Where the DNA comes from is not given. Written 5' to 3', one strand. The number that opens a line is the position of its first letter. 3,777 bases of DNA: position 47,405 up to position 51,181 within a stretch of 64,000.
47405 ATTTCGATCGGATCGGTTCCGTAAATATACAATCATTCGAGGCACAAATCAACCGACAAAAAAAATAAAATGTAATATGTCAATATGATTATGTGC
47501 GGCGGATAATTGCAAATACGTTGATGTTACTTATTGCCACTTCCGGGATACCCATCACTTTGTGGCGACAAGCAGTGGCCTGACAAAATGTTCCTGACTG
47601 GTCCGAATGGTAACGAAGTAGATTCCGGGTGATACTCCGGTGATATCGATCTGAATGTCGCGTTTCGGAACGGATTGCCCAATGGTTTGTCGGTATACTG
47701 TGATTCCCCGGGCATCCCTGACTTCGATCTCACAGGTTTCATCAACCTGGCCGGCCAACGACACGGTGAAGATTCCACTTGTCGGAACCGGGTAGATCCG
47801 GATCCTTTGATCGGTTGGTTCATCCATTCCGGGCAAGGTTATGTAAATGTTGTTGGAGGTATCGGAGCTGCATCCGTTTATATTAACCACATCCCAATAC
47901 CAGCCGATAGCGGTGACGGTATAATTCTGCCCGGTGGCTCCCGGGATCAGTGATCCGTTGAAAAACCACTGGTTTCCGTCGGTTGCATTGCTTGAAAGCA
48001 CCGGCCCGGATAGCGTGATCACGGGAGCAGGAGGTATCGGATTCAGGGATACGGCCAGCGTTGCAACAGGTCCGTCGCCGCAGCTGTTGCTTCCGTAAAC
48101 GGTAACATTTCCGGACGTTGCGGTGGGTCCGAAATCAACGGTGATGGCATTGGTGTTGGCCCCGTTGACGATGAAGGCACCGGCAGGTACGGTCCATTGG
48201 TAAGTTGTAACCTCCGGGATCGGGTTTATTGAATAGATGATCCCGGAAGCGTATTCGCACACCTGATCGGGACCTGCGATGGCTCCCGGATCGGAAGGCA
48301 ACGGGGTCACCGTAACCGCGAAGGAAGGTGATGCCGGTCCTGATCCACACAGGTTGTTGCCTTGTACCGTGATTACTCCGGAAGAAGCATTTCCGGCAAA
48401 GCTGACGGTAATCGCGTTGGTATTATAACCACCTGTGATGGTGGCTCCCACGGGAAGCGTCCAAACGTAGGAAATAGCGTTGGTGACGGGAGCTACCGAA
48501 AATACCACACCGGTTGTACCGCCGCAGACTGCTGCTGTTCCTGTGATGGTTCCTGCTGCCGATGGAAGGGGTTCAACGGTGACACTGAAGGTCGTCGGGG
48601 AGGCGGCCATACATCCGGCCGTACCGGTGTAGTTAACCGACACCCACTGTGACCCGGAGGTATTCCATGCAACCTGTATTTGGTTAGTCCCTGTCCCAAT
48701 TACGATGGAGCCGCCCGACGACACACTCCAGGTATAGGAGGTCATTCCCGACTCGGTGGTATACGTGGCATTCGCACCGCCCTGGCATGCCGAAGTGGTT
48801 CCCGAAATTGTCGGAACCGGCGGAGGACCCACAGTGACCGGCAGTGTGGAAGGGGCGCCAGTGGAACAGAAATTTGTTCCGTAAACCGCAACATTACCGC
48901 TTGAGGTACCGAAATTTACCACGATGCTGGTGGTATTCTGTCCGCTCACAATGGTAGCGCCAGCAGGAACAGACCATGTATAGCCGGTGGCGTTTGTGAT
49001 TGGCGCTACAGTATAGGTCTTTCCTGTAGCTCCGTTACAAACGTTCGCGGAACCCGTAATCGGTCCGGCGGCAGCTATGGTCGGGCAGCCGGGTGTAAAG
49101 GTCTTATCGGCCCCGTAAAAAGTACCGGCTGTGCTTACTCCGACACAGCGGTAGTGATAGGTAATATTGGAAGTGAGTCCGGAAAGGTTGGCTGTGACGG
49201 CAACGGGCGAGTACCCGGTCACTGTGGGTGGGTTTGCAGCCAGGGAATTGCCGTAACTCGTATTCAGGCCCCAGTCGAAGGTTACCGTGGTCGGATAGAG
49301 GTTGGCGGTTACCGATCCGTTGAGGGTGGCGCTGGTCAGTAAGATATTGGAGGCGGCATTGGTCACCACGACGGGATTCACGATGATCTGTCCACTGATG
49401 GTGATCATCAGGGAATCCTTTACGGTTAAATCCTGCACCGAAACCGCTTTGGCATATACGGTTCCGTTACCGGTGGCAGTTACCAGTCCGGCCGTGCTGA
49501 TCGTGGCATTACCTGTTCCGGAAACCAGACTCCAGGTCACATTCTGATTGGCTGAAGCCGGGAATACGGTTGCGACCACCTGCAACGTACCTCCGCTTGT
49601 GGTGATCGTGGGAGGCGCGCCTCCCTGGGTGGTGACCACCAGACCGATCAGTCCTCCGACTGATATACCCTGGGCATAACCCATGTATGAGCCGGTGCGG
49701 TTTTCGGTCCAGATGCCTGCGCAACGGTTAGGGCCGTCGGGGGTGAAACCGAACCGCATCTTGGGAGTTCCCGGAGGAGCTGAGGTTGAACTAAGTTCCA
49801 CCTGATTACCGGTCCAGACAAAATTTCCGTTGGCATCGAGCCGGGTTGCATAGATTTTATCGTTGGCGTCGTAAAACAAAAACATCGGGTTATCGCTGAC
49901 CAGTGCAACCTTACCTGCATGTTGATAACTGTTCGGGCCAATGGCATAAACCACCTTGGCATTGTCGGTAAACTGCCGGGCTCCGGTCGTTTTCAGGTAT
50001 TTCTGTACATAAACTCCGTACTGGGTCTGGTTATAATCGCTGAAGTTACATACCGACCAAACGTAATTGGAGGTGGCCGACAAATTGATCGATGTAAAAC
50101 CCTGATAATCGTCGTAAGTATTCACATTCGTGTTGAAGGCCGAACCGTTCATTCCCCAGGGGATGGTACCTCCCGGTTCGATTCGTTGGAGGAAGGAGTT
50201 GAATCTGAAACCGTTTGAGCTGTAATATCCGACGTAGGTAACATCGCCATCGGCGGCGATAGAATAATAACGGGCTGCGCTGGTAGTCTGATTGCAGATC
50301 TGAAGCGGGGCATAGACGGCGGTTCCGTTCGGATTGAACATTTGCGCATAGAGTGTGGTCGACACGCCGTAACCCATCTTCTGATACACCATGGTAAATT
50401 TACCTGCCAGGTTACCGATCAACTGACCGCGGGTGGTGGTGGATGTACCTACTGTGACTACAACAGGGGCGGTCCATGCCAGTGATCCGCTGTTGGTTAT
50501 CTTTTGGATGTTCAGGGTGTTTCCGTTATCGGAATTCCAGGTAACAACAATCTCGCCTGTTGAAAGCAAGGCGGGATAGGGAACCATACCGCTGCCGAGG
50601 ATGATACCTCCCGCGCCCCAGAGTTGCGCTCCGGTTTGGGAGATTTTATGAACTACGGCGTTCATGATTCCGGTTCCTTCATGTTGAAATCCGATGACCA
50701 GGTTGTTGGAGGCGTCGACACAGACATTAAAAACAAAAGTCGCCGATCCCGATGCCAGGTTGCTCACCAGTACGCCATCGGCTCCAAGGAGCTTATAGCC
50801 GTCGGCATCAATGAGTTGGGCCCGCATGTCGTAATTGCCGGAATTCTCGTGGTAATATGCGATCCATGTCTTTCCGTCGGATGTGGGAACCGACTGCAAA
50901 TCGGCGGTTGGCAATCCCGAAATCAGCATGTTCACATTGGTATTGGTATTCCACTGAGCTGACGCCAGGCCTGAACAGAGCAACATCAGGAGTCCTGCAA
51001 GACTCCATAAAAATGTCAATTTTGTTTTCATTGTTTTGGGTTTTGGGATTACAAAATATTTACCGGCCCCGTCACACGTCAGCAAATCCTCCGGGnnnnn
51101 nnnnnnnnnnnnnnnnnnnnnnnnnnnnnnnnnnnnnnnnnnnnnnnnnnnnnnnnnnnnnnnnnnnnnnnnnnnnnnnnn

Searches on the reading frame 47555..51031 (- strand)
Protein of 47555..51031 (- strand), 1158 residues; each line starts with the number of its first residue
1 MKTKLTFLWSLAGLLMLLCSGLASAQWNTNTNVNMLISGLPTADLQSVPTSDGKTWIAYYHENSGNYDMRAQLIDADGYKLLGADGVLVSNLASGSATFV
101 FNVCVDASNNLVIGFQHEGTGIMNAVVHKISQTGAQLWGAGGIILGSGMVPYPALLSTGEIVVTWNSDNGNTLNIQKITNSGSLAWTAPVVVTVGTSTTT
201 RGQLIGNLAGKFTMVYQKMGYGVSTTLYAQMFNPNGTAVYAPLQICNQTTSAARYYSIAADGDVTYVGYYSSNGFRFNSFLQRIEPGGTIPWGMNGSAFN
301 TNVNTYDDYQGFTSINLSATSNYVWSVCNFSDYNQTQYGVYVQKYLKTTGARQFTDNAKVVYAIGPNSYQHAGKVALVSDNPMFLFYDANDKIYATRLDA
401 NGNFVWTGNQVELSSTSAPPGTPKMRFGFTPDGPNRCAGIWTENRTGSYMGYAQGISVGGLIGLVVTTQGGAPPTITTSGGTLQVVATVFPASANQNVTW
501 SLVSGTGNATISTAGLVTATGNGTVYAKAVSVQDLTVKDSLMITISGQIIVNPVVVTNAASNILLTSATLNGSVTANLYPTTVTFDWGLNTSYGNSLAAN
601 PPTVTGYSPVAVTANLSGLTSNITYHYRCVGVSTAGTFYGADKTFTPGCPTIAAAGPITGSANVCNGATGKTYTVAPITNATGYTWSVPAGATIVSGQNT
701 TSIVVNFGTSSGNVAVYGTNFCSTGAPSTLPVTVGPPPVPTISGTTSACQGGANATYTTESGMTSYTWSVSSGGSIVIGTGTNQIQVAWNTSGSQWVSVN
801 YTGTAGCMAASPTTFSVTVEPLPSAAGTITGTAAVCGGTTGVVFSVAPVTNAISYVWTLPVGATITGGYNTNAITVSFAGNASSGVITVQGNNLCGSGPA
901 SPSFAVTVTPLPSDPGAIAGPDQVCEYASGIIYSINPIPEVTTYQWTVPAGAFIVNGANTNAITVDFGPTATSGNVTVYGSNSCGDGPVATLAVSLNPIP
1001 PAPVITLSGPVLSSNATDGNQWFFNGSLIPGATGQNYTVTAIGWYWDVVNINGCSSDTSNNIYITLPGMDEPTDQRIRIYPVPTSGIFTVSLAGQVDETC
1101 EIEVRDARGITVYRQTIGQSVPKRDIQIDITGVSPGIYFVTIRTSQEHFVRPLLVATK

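Call 4: search_protein_families(library=pfam, proteins=[window:47555-51031:-], max_evalue=0.01)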
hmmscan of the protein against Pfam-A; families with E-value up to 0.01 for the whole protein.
window:47555-51031:- (1158 aa): 3 families
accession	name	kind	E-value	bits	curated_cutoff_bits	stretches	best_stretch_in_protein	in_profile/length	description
PF19408.5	PKD_6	-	1.2e-74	247.1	25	4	653-732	3-82/82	PKD-like domain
PF18962.6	Por_Secre_tail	-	4.8e-10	40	27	1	1079-1150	1-70/75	Secretion system C-terminal sorting domain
PF02368.24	Big_2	-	0.0033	17.8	22.8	1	476-531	13-68/79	Bacterial Ig-like domain (group 2)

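Call 5: search_protein_families(library=ncbifam, proteins=[window:47555-51031:-], max_evalue=0.01)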
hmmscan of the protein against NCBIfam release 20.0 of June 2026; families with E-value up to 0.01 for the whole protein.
window:47555-51031:- (1158 aa): 1 family
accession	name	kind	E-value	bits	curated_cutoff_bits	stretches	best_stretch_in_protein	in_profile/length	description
TIGR04183.1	Por_Secre_tail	domain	7e-06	25.9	23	1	1079-1150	1-66/72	T9SS type A sorting domain-containing protein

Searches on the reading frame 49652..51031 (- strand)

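Call 31: search_protein_families(library=pfam, proteins=[window:49652-51031:-], max_evalue=1)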
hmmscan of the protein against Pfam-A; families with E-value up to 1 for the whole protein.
seq(460 aa): 1 family
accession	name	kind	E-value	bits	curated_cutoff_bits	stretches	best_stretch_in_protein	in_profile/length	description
PF17660.6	BTRD1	-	0.023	15.1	23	0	428-444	34-50/50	Polyglycine hydrolase-like, structural repeat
